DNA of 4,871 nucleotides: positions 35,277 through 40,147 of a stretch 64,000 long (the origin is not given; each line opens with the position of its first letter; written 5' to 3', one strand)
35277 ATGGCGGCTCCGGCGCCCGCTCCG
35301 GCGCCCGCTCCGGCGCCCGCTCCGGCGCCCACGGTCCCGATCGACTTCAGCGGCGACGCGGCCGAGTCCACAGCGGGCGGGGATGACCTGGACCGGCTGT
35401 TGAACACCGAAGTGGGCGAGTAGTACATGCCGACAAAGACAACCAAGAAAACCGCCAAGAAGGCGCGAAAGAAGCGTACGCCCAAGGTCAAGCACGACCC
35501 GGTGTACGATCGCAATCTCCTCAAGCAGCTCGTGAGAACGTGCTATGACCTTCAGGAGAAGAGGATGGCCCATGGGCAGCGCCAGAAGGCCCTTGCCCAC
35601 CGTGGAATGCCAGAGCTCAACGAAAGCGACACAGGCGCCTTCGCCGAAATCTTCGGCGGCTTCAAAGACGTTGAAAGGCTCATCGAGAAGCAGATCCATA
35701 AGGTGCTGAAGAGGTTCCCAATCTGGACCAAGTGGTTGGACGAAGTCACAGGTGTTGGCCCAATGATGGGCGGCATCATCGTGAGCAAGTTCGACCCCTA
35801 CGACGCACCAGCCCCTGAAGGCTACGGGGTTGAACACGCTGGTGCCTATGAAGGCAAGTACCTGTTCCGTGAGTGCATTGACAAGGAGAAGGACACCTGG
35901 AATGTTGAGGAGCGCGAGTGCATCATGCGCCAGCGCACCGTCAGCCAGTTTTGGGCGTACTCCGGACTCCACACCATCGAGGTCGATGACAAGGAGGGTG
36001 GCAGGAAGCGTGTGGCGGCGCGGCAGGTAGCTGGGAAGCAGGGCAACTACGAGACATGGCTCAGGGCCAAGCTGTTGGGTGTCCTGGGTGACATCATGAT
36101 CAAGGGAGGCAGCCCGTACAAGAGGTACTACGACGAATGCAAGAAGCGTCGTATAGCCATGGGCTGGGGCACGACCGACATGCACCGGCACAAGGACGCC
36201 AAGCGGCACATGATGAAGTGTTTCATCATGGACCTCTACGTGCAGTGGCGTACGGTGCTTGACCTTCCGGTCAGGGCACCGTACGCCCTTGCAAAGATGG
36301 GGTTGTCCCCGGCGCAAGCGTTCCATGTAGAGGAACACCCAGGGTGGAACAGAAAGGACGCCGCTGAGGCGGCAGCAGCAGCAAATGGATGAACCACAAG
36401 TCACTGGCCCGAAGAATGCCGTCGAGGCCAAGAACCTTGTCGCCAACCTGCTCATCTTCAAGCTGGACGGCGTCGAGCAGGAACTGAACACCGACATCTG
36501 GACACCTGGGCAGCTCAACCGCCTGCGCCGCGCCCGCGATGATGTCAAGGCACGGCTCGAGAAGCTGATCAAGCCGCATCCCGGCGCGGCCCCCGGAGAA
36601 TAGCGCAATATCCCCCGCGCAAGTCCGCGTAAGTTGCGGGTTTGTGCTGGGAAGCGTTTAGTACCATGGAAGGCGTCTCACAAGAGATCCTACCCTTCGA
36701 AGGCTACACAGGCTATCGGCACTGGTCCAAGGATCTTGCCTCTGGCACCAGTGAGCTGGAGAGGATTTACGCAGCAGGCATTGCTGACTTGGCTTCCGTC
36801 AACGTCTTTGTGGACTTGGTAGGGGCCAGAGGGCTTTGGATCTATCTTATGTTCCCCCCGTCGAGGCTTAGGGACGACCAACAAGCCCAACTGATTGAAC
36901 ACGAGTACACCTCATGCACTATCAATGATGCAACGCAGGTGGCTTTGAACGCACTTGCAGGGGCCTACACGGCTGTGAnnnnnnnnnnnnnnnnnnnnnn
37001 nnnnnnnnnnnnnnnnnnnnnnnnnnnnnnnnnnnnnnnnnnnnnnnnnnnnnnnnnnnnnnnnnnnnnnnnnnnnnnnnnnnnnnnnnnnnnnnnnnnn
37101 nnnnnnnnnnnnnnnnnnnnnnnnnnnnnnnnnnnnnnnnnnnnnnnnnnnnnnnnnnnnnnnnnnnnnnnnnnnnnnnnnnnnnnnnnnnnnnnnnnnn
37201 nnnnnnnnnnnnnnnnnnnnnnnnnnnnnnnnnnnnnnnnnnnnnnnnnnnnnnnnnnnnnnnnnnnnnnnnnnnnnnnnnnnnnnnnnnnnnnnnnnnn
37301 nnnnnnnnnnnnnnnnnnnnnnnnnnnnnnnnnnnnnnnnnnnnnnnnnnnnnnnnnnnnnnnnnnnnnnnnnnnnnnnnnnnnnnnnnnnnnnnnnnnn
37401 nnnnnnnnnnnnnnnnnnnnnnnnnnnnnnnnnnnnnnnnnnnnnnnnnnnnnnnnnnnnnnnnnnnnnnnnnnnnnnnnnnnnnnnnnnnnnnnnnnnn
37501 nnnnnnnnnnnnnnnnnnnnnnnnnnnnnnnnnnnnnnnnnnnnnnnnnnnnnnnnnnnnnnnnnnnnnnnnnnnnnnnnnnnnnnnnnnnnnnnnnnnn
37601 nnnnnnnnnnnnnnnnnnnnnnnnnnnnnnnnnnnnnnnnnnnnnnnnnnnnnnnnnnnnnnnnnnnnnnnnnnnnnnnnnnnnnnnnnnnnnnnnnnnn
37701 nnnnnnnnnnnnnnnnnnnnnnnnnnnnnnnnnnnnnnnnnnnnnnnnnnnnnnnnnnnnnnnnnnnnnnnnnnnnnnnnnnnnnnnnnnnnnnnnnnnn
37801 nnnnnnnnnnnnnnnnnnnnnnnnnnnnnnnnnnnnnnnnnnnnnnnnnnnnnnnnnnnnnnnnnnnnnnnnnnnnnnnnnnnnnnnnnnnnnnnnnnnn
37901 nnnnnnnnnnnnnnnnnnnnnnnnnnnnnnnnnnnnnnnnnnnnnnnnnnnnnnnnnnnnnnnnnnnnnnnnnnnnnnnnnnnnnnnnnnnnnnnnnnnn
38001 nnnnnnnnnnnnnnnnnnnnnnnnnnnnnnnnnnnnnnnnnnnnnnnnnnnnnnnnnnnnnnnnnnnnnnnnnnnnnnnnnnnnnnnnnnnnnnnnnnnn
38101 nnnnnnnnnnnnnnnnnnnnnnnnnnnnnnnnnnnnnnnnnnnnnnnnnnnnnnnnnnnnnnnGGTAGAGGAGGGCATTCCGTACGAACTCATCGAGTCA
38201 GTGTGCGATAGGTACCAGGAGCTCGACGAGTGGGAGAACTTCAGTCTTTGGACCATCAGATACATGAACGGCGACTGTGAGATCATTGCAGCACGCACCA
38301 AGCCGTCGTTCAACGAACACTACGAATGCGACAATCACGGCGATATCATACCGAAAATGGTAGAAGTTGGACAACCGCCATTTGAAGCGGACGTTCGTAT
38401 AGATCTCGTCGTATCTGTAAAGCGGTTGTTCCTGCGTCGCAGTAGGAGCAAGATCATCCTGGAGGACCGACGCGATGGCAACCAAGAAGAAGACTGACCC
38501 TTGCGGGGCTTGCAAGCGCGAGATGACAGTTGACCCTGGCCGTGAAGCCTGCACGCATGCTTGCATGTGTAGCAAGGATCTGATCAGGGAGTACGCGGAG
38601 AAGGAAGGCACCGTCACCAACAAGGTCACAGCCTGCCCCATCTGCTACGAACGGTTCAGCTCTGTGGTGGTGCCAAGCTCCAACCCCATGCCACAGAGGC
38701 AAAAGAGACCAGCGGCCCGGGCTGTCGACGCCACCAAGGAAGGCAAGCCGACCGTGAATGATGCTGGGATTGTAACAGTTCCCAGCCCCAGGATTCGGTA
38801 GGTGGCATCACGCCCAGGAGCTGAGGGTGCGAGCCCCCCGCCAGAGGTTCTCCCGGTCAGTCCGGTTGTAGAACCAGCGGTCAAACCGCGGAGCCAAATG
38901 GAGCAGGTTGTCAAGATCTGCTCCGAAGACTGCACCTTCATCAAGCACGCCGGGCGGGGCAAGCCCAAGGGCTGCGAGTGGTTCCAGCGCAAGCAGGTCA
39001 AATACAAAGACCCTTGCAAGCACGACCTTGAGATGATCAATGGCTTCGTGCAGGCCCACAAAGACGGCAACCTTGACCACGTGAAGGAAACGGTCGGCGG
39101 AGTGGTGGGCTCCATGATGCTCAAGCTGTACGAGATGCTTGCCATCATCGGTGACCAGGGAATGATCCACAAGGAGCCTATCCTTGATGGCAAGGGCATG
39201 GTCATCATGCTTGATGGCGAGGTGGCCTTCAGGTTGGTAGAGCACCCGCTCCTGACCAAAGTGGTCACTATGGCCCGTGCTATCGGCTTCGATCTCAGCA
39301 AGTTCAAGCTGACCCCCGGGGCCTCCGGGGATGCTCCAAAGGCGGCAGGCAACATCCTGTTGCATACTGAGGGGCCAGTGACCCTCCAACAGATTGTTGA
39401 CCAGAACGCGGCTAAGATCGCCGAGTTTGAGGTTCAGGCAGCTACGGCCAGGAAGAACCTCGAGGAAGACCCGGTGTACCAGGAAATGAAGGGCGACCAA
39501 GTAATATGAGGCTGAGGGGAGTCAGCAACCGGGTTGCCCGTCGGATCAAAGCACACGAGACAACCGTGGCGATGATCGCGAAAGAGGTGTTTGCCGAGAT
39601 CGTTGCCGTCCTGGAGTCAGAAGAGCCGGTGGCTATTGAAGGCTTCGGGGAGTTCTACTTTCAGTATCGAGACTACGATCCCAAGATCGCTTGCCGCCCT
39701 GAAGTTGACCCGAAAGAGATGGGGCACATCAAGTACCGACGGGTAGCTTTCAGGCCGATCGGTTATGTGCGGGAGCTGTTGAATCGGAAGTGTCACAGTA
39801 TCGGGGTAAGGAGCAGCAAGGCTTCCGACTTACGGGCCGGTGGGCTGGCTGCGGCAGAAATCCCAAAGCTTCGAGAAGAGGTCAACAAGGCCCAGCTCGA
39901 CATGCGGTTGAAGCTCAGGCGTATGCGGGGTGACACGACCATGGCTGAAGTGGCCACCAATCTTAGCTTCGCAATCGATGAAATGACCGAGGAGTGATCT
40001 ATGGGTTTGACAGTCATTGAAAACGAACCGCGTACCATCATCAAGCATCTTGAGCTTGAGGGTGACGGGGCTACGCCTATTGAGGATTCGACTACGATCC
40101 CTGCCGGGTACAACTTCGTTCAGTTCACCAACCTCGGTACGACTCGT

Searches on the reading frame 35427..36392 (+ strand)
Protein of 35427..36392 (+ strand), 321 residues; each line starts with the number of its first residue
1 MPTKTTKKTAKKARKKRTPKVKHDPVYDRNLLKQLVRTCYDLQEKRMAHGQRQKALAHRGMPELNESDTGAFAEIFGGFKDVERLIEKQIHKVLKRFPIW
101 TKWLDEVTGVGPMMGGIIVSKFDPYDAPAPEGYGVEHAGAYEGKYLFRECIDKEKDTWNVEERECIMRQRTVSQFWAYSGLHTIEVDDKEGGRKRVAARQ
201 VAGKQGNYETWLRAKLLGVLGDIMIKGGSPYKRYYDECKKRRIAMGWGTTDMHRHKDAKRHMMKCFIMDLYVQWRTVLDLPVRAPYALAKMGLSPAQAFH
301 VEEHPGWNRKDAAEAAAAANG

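Call 20: search_protein_families(library=pfam, proteins=[window:35427-36392:+], max_evalue=0.01)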
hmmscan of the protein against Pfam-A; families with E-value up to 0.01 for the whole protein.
window:35427-36392:+ (321 aa): 0 families

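Call 46: search_protein_families(library=ncbifam, proteins=[window:35427-36392:+], max_evalue=0.01)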
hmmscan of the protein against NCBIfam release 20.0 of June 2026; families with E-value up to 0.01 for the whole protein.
window:35427-36392:+ (321 aa): 1 family
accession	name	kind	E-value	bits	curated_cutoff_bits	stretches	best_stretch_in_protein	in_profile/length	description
NF052498.1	TIGR_Tas_endo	equivalog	1.3e-32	113.5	100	1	33-275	2-215/215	TIGR-Tas system RNA-guided endonuclease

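Call 58: search_solved_structures(query=window:35427-36392:+, max_evalue=1, show_alignments=2)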
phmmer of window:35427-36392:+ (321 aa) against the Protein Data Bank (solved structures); distinct sequences matched with E-value up to 1: 2.
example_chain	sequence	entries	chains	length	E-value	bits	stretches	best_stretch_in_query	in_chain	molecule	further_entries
9mty_A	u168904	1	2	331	1.4e-10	44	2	66-122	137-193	Transposase IS116/IS110/IS902 C-terminal domain-containing protein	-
21kl_A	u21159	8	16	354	0.11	14.8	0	243-294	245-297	putative nuclease | HNH nuclease domain-containing protein | TasH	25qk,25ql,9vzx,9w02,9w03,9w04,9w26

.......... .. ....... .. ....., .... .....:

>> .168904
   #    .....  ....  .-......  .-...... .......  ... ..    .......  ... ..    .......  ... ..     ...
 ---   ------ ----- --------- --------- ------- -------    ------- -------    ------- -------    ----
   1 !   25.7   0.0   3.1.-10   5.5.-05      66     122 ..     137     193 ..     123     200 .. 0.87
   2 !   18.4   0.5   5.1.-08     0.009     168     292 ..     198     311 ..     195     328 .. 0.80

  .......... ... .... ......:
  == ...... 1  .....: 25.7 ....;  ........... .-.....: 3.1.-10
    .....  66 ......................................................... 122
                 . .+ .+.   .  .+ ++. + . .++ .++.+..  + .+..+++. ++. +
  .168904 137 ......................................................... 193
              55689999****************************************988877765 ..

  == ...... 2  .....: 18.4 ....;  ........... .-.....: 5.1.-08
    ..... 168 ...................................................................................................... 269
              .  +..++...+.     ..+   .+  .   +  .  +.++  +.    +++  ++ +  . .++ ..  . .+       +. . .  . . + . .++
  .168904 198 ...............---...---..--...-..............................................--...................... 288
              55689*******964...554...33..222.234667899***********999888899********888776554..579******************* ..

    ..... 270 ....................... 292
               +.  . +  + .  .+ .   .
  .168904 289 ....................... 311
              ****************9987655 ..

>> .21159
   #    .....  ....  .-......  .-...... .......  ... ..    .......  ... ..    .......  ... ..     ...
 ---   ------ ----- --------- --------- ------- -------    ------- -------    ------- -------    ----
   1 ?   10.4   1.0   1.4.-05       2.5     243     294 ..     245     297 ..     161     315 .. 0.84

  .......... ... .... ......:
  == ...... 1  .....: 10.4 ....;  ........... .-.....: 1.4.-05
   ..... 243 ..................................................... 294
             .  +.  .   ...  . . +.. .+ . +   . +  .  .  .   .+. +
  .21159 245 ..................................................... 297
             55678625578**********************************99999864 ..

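Call 73: search_dna_similar(query=window:35427-36392:+, collection=phages, mode=protein, max_rows=15, max_evalue=0.001)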
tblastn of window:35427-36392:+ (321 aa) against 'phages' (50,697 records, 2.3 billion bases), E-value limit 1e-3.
Records with a match: 5; places in all: 5; records where one place covers at least 80% of the query: 2.
Best place of each record, by identity: <60% 5.
By first word of the organism name: Ralstonia 2; Microcystis 1; Rhodococcus 1; Gordonia 1.
By host as written in the record: - 2; Microcystis viridis 1; Rhodococcus erythropolis RIA 643 1; Gordonia terrae NRRL B-16283 1.
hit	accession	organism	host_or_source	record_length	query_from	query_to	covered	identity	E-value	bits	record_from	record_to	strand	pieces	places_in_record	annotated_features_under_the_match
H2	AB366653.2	Ralstonia phage phiRSL1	-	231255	31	294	82%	27.1%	3e-14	79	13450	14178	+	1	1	hypothetical protein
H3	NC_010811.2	Ralstonia phage phiRSL1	-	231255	31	294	82%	27.1%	3e-14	79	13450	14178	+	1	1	transposase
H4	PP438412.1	Microcystis phage Mvi-JY20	Microcystis viridis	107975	36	288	79%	22.5%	2e-5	52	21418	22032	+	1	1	hypothetical protein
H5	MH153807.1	Rhodococcus phage Peregrin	Rhodococcus erythropolis RIA 643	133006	168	280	35%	26.0%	7e-5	50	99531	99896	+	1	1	187: hypothetical protein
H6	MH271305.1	Gordonia phage Morrissey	Gordonia terrae NRRL B-16283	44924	168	277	34%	25.8%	8e-4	47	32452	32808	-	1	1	42: hypothetical protein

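Call 81: find_homologous_proteins(query=window:35427-36392:+, max_evalue=0.00001)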
Query window:35427-36392:+ (321 aa): 6 proteins with E <= 0.00001 among 2350 candidates.
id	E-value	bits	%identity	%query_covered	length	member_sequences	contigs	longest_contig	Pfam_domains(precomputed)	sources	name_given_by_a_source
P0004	2.0e-221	752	100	100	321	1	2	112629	-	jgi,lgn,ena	jgi:hypothetical protein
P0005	3.3e-103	363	56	92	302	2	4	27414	-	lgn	-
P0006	2.9e-90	321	51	92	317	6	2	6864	-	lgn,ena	-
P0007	7.7e-33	132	32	79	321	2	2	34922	-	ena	-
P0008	3.4e-23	100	27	82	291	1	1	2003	-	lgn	-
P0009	3.2e-18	84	32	83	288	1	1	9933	-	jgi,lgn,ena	-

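Call 82: find_encoding_contigs(protein=P0005, flank=10000, max_places=4)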
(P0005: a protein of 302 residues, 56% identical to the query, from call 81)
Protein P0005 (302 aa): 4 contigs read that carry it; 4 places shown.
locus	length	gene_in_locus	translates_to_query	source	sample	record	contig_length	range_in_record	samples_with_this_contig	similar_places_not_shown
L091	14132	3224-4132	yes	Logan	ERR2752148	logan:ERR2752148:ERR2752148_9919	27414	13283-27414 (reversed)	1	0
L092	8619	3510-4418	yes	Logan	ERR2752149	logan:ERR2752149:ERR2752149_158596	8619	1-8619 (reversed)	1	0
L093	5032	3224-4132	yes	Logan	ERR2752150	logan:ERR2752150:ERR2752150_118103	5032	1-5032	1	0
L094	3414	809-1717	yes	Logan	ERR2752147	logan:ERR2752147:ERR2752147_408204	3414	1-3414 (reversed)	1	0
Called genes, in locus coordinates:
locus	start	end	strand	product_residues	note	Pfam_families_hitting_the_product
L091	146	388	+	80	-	-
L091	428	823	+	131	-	PF02082:Rrf2, PF12802:MarR_2 (weak), PF25213:HVO_A0261_N (weak), PF01047:MarR (weak), PF09339:HTH_IclR (weak), PF13545:HTH_Crp_2 (weak)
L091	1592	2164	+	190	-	PF01145:Band_7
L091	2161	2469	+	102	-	-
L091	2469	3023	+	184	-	-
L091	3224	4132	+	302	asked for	-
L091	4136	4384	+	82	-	-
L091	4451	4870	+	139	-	-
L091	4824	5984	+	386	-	-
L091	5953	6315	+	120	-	-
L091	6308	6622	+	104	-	-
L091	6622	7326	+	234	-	-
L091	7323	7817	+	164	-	-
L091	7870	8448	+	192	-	-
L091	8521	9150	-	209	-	-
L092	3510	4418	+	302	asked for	-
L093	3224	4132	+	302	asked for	-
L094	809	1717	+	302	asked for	-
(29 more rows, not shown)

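Call 83: find_encoding_contigs(protein=P0007, flank=10000, max_places=3)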
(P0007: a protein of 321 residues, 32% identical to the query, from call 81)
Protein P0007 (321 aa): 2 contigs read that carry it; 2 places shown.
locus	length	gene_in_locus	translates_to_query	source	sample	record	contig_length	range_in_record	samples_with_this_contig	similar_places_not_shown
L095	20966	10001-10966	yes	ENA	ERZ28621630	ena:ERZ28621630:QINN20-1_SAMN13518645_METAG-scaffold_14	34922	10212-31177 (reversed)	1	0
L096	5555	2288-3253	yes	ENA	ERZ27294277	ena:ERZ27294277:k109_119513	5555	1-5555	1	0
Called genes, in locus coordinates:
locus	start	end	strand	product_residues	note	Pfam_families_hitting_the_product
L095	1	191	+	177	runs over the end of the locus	-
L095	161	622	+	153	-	-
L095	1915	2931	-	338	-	-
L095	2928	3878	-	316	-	PF09588:YqaJ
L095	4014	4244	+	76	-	PF13560:HTH_31 (weak), PF01381:HTH_3 (weak), PF13443:HTH_26 (weak)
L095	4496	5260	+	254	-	-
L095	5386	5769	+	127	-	-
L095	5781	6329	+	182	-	-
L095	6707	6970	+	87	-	PF15919:HicB_lk_antitox (weak), PF21748:UPF0150 (weak)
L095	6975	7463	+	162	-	-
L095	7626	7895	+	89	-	-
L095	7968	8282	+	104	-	-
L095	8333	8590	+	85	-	-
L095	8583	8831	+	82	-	-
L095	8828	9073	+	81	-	-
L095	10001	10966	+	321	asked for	-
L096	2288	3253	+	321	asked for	-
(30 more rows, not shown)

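Call 102: find_encoding_contigs(protein=P0006, flank=10000, max_places=3)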
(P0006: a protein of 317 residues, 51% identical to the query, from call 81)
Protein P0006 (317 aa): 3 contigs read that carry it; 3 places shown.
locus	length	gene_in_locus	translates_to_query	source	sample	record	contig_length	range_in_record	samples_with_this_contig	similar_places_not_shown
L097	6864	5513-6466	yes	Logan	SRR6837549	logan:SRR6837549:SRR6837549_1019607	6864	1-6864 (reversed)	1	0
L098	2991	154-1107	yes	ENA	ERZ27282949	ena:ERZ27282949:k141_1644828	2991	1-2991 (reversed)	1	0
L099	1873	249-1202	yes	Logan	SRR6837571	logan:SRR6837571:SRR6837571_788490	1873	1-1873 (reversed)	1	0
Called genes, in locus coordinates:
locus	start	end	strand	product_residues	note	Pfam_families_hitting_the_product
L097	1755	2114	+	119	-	-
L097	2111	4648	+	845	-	-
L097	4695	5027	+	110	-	-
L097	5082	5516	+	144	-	-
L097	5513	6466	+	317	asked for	-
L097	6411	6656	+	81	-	-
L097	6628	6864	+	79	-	?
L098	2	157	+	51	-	?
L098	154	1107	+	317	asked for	-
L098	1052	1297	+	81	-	-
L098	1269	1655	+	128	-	-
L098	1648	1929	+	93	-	-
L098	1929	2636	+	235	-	-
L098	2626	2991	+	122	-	?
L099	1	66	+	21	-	?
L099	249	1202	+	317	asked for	-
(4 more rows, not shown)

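Call 103: find_encoding_contigs(protein=P0009, flank=10000, max_places=2)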
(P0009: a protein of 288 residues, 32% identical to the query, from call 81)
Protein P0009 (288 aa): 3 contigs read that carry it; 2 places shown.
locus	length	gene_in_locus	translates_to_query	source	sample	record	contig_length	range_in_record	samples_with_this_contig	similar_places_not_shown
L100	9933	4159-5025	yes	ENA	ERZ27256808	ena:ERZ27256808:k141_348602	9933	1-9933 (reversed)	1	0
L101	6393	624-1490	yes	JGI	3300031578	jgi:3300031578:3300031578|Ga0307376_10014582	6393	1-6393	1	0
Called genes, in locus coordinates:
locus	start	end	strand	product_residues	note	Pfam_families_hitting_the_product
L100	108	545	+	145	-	-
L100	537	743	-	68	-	-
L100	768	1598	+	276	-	-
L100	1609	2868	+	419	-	PF13481:AAA_25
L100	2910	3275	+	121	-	PF01242:PTPS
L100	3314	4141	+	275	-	PF13353:Fer4_12 (weak), PF04055:Radical_SAM (faint)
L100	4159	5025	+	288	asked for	-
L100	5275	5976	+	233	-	-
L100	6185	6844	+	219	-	-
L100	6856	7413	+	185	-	PF01227:GTP_cyclohydroI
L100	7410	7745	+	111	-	-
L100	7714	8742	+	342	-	PF00534:Glycos_transf_1 (faint)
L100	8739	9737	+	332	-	-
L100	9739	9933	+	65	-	?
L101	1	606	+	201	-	?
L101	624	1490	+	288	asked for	-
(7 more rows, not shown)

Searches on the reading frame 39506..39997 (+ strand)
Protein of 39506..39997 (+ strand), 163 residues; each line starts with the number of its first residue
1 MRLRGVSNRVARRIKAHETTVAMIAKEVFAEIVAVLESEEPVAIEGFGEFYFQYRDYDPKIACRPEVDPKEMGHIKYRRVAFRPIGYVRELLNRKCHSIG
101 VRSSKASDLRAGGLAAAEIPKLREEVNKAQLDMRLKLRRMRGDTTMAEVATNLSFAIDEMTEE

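Call 20: search_protein_families(library=pfam, proteins=[window:39506-39997:+], max_evalue=0.01)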
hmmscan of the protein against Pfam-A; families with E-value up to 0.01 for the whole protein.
window:39506-39997:+ (163 aa): 1 family
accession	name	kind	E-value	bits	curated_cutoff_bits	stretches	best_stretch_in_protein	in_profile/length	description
PF00216.26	Bac_DNA_binding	-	4.1e-05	24.2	22.4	1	8-55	8-55/90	Bacterial DNA-binding protein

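Call 46: search_protein_families(library=ncbifam, proteins=[window:39506-39997:+], max_evalue=0.01)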
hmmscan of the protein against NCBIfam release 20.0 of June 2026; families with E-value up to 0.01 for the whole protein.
window:39506-39997:+ (163 aa): 4 families
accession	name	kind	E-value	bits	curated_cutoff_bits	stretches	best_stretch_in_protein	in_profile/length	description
NF001401.0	PRK00285.1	equivalog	0.00062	19.9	111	1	7-94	12-96/103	integration host factor subunit alpha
TIGR00988.1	hip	equivalog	0.0011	19.2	119.95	1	16-72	17-77/94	integration host factor subunit beta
TIGR00987.1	himA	equivalog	0.0017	18.7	120.25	1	7-88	8-86/96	integration host factor subunit alpha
NF001222.0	PRK00199.1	equivalog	0.0039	17.4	115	1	12-57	13-58/95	integration host factor subunit beta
